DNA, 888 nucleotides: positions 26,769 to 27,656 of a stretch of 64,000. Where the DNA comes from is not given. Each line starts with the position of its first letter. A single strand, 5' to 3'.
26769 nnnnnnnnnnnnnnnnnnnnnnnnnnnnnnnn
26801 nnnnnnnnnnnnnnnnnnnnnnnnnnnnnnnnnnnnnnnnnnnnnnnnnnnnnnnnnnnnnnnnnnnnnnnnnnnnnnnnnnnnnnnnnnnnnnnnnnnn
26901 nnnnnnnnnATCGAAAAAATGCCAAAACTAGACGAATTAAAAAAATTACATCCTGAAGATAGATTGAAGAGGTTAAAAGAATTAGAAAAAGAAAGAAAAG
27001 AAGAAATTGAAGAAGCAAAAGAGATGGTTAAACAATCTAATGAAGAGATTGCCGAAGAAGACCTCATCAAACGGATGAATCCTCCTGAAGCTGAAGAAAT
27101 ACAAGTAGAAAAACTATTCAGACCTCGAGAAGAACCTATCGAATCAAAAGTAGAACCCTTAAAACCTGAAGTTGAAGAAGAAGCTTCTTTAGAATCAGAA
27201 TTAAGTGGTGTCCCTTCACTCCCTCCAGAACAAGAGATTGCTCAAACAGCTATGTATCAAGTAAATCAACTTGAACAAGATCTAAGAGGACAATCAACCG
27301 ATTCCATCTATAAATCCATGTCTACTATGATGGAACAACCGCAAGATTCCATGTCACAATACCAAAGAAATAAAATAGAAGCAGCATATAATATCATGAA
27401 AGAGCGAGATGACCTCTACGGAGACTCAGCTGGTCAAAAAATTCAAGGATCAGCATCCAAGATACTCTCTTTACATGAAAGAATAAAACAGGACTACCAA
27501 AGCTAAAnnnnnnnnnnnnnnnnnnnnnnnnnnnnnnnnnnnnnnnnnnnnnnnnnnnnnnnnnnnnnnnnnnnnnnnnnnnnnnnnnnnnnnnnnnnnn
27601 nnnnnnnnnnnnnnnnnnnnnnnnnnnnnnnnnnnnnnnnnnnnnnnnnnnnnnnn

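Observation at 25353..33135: Operon of four large uncharacterised low-complexity proteins plus a small methyltransferase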

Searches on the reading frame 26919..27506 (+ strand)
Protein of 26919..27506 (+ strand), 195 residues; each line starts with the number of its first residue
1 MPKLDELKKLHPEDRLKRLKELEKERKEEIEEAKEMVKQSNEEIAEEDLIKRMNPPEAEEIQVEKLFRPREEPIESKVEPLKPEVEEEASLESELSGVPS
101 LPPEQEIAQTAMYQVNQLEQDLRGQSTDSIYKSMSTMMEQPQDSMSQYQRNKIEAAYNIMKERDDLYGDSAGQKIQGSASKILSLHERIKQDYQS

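Call 3: search_protein_families(library=pfam, proteins=[window:26919-27506:+], max_evalue=1)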
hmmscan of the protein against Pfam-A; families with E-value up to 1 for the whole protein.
window:26919-27506:+ (195 aa): 1 family
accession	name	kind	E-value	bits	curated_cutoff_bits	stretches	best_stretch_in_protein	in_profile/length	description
PF08587.17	UBA_2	-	0.29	11.6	23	1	115-162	6-44/45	Ubiquitin associated domain (UBA)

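Call 4: search_protein_families(library=ncbifam, proteins=[window:26919-27506:+], max_evalue=1)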
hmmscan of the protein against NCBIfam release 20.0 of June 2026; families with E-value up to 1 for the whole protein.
window:26919-27506:+ (195 aa): 0 families

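Call 8: search_protein_families(library=phrogs, proteins=[window:26919-27506:+], max_evalue=0.1)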
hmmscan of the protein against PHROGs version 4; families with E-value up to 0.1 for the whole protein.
window:26919-27506:+ (195 aa): 0 families

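Call 9: search_protein_families(library=padloc, proteins=[window:26919-27506:+], max_evalue=0.1)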
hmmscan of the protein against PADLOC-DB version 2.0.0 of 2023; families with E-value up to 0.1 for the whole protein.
window:26919-27506:+ (195 aa): 0 families

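Call 100: search_protein_families(library=pfam, alignment_id=A6, max_evalue=1)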
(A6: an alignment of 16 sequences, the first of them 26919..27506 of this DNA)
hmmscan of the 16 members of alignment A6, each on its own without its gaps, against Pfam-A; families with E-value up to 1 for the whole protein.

A. member 1, window:26919-27506:+ (195 aa): 1 family
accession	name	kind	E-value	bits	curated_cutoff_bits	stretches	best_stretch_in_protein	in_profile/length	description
PF08587.17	UBA_2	-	0.29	11.6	23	1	115-162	6-44/45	Ubiquitin associated domain (UBA)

B. families by the number of members that match (of 16 scanned): 33 families (the first 25 are shown)
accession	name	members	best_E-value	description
PF16295.10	TetR_C_10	2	0.012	Tetracyclin repressor-like, C-terminal domain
PF10044.14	LIN52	2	0.1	Retinal tissue protein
PF08587.17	UBA_2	2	0.19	Ubiquitin associated domain (UBA)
PF01687.23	Flavokinase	1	0.016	Riboflavin kinase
PF20750.3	PAP_NTPase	1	0.028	Poly(A) polymerase nucleotidyltransferase domain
PF09420.15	Nop16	1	0.046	Ribosome biogenesis protein Nop16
PF12826.13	HHH_2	1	0.072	Helix-hairpin-helix motif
PF10740.15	DUF2529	1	0.082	Domain of unknown function (DUF2529)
PF13954.11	PapC_N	1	0.083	PapC N-terminal domain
PF19068.5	DUF5764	1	0.085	Family of unknown function (DUF5764)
PF23336.1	HTH_TbsP_C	1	0.089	Transcriptional regulator TbsP-like, C-terminal HTH domain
PF01519.22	DUF16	1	0.092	Protein of unknown function DUF16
PF18510.6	NUC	1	0.11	Nuclease domain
PF18373.7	Spectrin_2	1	0.12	Spectrin like domain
PF23952.1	LRR_EndoS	1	0.13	Endo-beta-N-acetylglucosaminidase EndoS LRR domain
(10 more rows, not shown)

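Call 101: search_solved_structures(query=A6, max_evalue=10)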
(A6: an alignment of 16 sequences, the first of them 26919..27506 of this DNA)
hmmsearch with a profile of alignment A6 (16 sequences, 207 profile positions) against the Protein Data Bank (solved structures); distinct sequences matched with E-value up to 10: 4.
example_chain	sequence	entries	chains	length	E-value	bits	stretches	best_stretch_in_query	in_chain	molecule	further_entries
8qah_A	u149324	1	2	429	0.0011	22.4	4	123-206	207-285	sc-CC-8-58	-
8qai_A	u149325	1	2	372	0.29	14.5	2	126-168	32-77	sc-CC-7-LI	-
9s14_A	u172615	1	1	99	0.53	13.7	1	10-44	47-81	DBS1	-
9s4q_25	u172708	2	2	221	0.56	13.6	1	108-186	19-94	Kinetochore protein SPC25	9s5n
